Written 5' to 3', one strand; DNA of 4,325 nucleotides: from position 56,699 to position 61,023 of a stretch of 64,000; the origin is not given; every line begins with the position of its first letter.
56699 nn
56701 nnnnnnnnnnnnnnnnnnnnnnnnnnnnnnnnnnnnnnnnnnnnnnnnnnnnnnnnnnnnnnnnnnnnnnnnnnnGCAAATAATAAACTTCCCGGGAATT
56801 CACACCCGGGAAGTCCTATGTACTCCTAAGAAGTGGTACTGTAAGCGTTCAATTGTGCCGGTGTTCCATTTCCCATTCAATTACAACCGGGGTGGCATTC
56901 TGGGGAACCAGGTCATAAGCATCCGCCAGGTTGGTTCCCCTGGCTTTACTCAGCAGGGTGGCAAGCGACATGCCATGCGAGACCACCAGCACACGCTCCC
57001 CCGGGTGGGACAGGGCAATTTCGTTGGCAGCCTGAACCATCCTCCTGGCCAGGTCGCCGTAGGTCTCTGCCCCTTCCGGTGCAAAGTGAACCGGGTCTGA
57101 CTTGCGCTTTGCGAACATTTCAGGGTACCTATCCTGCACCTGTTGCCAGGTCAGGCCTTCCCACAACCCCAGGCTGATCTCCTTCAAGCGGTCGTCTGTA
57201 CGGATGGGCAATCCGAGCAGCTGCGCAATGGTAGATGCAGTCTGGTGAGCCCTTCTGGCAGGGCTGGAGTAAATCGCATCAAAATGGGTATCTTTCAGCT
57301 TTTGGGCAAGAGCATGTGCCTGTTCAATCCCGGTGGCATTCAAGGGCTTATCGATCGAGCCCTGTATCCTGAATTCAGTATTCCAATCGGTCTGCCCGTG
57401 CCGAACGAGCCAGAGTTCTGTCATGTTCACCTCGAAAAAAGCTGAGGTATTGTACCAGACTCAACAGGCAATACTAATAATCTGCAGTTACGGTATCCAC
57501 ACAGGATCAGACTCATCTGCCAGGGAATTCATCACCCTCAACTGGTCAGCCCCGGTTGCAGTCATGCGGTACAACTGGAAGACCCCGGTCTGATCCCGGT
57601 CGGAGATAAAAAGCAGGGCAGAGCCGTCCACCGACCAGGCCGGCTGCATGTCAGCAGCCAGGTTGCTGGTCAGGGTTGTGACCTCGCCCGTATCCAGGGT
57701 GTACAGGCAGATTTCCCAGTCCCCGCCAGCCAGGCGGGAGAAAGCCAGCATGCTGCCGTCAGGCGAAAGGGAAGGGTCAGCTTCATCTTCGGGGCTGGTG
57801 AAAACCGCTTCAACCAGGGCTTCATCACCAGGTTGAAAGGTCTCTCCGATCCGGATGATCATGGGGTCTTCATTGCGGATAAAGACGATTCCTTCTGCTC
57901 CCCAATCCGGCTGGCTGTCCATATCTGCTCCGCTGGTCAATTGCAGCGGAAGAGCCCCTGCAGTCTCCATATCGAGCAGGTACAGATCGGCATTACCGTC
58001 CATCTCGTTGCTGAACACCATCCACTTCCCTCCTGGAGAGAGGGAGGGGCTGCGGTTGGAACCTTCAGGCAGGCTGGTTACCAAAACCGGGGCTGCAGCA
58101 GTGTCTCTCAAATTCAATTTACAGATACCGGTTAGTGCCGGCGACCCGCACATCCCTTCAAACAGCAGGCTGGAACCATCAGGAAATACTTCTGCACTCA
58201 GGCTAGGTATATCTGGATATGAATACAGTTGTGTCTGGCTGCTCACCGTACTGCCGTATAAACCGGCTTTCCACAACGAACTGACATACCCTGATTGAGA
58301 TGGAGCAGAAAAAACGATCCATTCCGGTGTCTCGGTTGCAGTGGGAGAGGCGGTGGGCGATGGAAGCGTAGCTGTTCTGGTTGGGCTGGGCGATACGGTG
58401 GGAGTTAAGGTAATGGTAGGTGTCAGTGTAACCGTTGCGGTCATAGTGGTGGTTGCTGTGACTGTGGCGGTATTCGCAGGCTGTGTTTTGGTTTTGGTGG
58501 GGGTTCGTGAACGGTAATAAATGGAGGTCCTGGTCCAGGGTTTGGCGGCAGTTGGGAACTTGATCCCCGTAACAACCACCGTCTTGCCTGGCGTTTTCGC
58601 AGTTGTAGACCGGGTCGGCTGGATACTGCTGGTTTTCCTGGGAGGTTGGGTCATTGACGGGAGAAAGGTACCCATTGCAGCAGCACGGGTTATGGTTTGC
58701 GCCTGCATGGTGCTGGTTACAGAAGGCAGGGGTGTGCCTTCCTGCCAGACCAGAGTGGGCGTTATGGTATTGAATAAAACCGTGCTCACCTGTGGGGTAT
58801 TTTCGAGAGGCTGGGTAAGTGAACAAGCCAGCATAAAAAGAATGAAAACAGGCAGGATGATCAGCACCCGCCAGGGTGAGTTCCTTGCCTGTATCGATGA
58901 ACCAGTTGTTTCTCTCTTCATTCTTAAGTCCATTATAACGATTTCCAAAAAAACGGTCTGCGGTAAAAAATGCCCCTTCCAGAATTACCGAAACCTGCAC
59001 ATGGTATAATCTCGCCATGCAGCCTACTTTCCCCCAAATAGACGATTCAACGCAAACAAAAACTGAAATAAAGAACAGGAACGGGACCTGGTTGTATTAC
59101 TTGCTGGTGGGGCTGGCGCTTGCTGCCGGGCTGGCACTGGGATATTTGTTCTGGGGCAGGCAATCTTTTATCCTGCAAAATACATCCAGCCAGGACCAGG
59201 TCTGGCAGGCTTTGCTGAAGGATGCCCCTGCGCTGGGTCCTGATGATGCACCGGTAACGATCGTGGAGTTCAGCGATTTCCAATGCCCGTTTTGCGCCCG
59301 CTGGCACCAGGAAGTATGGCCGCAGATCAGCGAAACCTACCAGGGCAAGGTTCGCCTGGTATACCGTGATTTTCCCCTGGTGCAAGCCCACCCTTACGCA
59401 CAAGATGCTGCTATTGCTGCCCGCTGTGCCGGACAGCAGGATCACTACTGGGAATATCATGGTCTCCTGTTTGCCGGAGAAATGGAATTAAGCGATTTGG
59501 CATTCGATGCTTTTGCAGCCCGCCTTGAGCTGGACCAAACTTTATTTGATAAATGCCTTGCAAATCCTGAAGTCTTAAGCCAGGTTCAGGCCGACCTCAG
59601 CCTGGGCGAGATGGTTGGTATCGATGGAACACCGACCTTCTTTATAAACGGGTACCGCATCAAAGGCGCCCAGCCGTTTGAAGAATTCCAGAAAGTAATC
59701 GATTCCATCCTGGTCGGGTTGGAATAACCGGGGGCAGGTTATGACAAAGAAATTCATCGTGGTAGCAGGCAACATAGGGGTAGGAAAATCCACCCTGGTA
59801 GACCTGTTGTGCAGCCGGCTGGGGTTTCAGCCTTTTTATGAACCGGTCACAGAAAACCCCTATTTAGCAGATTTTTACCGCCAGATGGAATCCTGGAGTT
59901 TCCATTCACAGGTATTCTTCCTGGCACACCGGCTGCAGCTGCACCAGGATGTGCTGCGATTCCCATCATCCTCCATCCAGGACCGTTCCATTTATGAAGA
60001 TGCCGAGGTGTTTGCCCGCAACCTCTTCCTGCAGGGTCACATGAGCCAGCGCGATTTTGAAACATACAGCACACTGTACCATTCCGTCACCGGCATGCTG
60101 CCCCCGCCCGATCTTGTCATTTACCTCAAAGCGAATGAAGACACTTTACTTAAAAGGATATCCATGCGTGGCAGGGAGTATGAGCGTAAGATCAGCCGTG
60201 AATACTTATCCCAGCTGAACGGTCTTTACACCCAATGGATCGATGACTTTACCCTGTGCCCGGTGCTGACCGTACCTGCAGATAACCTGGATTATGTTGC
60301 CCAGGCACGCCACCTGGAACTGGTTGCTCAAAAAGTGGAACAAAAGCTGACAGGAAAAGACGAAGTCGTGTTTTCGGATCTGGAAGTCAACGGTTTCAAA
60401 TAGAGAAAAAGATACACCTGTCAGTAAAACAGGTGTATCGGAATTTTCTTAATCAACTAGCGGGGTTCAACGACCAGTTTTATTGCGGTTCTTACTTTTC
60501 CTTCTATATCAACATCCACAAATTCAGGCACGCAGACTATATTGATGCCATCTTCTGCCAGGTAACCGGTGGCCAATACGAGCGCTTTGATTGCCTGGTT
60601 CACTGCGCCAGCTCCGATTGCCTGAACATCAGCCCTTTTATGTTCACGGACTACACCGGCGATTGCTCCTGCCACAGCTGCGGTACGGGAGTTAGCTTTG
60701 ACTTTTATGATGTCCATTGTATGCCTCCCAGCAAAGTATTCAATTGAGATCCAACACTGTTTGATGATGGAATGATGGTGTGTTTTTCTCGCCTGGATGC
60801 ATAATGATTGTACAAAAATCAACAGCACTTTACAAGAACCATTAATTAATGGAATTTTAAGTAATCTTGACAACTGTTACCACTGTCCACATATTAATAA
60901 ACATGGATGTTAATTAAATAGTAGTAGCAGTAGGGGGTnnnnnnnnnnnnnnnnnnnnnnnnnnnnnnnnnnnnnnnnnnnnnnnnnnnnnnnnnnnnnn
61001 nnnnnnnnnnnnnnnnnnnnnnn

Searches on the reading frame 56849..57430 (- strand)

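Call 59: search_protein_families(library=pfam, proteins=[window:56849-57430:-], max_evalue=0.0001)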
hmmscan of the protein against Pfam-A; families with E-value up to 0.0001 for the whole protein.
window:56849-57430:- (193 aa): 1 family
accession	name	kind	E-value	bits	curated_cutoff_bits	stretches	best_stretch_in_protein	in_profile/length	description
PF00300.27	His_Phos_1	-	1.5e-60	204.6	21.7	1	6-189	1-184/194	Histidine phosphatase superfamily (branch 1)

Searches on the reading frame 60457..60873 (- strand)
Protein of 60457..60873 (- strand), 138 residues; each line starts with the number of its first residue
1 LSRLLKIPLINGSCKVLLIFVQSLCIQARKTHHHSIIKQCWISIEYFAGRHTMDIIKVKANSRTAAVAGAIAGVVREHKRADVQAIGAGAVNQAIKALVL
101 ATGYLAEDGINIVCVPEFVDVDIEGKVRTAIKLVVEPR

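Call 60: search_protein_families(library=pfam, proteins=[window:60457-60873:-], max_evalue=0.0001)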
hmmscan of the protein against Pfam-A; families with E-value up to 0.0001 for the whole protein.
window:60457-60873:- (138 aa): 1 family
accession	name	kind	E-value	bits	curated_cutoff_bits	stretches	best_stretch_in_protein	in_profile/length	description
PF04232.17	SpoVS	-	2.2e-33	114.3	24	1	54-135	1-82/83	Stage V sporulation protein S (SpoVS)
